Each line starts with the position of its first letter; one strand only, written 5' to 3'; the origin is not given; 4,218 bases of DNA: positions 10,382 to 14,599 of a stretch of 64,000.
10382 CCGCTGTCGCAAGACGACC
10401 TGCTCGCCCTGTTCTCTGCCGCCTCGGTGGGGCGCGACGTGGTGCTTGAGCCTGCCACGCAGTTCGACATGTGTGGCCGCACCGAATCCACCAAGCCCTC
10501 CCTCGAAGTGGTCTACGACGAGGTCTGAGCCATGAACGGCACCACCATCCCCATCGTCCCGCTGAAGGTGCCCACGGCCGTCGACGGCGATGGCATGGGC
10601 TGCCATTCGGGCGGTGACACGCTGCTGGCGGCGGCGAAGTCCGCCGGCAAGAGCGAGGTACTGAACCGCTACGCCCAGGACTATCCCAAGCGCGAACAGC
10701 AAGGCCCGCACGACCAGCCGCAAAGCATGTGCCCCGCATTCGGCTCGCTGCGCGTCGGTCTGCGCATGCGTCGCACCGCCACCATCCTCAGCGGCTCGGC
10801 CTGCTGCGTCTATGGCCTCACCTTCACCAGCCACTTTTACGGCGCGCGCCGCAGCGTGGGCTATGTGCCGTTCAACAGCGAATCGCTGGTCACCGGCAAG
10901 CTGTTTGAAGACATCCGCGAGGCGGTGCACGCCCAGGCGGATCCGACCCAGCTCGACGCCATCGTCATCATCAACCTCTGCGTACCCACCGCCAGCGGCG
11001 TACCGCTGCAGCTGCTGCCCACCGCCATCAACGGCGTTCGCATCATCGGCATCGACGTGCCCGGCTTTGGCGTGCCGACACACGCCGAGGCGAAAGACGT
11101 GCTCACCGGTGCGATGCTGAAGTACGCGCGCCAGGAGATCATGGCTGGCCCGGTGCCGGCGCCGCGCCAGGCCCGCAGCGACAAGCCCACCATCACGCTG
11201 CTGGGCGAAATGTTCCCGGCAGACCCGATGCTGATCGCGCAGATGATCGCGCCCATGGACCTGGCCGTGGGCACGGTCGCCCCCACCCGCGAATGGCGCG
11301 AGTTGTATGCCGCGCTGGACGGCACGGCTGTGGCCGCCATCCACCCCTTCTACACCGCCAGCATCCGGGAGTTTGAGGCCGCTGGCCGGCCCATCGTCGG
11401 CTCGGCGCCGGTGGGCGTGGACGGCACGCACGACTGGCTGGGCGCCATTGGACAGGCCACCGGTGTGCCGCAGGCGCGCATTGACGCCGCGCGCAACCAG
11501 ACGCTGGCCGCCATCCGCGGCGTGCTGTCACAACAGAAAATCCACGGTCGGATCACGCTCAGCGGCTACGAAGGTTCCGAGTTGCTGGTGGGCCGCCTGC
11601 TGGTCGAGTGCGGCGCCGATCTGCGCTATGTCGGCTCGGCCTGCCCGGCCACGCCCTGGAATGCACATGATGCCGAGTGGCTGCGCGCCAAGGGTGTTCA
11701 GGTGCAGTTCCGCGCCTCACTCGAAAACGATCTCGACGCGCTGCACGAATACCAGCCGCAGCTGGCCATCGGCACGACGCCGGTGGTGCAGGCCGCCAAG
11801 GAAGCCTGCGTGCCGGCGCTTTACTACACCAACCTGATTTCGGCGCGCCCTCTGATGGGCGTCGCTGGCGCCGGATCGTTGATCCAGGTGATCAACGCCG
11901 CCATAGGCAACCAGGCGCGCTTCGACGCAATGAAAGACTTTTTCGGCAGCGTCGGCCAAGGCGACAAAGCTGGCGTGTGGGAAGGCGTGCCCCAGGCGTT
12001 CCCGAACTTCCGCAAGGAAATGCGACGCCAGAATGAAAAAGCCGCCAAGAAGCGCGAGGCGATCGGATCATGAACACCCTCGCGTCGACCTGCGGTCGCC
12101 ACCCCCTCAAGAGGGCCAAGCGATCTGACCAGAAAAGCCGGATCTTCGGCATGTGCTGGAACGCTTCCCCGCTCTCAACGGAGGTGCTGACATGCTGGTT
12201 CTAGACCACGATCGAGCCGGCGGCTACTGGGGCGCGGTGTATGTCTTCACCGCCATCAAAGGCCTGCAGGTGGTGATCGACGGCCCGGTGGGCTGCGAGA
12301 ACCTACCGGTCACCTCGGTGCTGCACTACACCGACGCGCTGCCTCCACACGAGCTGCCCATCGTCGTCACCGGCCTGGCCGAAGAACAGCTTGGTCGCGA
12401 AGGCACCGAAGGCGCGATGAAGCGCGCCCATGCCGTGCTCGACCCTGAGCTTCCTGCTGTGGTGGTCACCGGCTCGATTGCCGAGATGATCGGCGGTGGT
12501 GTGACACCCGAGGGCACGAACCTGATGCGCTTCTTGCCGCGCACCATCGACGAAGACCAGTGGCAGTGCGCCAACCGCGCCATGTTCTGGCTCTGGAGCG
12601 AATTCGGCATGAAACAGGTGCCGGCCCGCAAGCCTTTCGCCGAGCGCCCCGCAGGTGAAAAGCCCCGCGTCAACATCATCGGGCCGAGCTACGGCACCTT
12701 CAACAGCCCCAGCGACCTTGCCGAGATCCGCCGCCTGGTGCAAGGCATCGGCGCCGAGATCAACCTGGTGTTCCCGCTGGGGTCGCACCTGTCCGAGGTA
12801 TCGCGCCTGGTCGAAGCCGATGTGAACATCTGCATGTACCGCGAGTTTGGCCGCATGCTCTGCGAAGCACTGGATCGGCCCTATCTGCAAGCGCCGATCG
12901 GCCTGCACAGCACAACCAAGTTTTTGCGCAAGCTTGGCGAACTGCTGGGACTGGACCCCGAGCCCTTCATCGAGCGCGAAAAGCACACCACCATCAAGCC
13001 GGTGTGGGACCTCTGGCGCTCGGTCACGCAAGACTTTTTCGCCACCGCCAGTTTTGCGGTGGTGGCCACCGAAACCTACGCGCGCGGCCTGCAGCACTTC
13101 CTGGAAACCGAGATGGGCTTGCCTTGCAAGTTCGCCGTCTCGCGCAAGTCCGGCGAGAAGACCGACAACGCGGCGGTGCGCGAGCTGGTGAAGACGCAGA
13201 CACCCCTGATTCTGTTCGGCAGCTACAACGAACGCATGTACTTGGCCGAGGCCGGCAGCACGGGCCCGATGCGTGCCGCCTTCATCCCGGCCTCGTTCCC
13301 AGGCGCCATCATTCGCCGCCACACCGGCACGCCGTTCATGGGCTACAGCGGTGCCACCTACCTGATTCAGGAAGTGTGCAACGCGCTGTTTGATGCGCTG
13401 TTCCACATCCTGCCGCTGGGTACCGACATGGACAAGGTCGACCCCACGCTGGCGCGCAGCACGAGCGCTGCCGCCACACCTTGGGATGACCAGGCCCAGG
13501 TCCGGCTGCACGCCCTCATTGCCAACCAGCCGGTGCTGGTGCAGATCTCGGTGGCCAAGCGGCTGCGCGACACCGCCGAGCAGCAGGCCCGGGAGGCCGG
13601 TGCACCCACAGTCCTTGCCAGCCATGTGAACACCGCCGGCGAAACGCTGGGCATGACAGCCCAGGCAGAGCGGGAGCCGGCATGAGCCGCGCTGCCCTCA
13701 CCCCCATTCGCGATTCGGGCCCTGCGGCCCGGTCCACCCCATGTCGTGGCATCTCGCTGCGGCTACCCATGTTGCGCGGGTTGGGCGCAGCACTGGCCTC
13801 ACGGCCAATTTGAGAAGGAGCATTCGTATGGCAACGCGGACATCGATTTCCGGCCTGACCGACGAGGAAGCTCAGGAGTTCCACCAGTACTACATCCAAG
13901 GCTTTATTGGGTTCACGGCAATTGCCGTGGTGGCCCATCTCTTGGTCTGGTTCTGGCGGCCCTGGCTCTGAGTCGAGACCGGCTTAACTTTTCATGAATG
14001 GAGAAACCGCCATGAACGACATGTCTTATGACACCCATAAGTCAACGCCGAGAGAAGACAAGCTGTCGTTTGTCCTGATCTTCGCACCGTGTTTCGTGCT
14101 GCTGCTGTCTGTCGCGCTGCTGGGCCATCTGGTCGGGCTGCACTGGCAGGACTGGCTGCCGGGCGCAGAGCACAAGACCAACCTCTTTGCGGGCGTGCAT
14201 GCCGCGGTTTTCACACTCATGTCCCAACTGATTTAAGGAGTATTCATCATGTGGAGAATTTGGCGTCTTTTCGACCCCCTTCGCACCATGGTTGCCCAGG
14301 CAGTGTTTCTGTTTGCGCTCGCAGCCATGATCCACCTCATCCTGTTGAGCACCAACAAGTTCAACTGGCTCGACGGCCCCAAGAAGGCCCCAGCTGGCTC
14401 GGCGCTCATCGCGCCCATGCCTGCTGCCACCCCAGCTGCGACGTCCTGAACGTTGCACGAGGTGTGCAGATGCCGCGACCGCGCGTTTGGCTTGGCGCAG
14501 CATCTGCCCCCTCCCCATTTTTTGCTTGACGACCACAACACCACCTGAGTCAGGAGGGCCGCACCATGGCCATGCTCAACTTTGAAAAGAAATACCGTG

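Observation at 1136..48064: The whole 46-kb photosynthesis gene cluster sits between hpnC and hpnD-hpnE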

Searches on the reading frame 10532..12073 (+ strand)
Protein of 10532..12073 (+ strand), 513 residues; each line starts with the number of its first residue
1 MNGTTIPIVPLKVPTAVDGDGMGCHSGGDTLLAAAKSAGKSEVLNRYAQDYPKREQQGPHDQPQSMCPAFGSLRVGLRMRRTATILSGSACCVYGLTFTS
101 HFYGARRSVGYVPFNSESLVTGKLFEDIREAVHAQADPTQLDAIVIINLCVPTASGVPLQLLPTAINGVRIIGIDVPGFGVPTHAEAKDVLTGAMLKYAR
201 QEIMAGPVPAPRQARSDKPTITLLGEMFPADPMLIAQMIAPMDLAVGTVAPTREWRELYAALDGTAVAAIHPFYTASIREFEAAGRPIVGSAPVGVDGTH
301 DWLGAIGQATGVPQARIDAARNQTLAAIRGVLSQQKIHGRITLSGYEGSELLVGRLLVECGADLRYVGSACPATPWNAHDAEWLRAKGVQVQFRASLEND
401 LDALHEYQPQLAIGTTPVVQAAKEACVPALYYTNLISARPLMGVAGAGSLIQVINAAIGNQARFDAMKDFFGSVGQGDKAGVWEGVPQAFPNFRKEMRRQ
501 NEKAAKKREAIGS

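Call 7: search_protein_families(library=ncbifam, max_evalue=1e-20, proteins=[window:10532-12073:+])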
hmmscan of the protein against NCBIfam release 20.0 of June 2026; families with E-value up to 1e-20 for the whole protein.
window:10532-12073:+ (513 aa): 1 family
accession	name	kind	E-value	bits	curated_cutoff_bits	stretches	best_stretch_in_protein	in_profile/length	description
TIGR02015.1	BchY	equivalog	1.8e-208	692.6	425.15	1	57-475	4-422/422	chlorophyllide a reductase subunit Y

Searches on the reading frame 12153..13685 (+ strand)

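Call 7: search_protein_families(library=ncbifam, max_evalue=1e-20, proteins=[window:12153-13685:+])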
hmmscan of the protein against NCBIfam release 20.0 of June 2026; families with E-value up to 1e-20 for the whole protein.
window:12153-13685:+ (510 aa): 4 families
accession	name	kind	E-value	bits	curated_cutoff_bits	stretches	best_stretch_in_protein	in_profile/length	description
TIGR02014.1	BchZ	equivalog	4.8e-235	780.8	529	1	15-491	1-467/468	chlorophyllide a reductase subunit Z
TIGR01278.1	DPOR_BchB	equivalog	7e-32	110.9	490.35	1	26-347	14-337/512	ferredoxin:protochlorophyllide reductase (ATP-dependent) subunit B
NF002789.0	PRK02910.1-3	equivalog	2.1e-25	89.6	509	0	163-323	146-323/535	ferredoxin:protochlorophyllide reductase (ATP-dependent) subunit B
NF002790.0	PRK02910.1-4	equivalog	5.2e-22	78.2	912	1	160-323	156-321/530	ferredoxin:protochlorophyllide reductase (ATP-dependent) subunit B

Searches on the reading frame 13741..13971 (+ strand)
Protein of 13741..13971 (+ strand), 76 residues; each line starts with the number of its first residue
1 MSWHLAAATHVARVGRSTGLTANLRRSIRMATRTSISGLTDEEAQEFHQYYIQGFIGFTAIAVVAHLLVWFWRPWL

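Call 64: search_protein_families(library=pfam, max_evalue=0.001, proteins=[window:13741-13971:+])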
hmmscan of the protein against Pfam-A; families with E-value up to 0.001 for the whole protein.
window:13741-13971:+ (76 aa): 1 family
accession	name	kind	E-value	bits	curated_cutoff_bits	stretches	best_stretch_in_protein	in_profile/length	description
PF00556.25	LHC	-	3e-13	50.2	23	1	41-76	1-39/39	Antenna complex alpha/beta subunit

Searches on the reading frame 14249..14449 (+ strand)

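Call 64: search_protein_families(library=pfam, max_evalue=0.001, proteins=[window:14249-14449:+])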
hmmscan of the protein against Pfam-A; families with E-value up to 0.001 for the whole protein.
window:14249-14449:+ (66 aa): 1 family
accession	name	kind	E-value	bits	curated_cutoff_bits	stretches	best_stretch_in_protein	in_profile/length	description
PF00556.25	LHC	-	4.6e-14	52.8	23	1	1-41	1-39/39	Antenna complex alpha/beta subunit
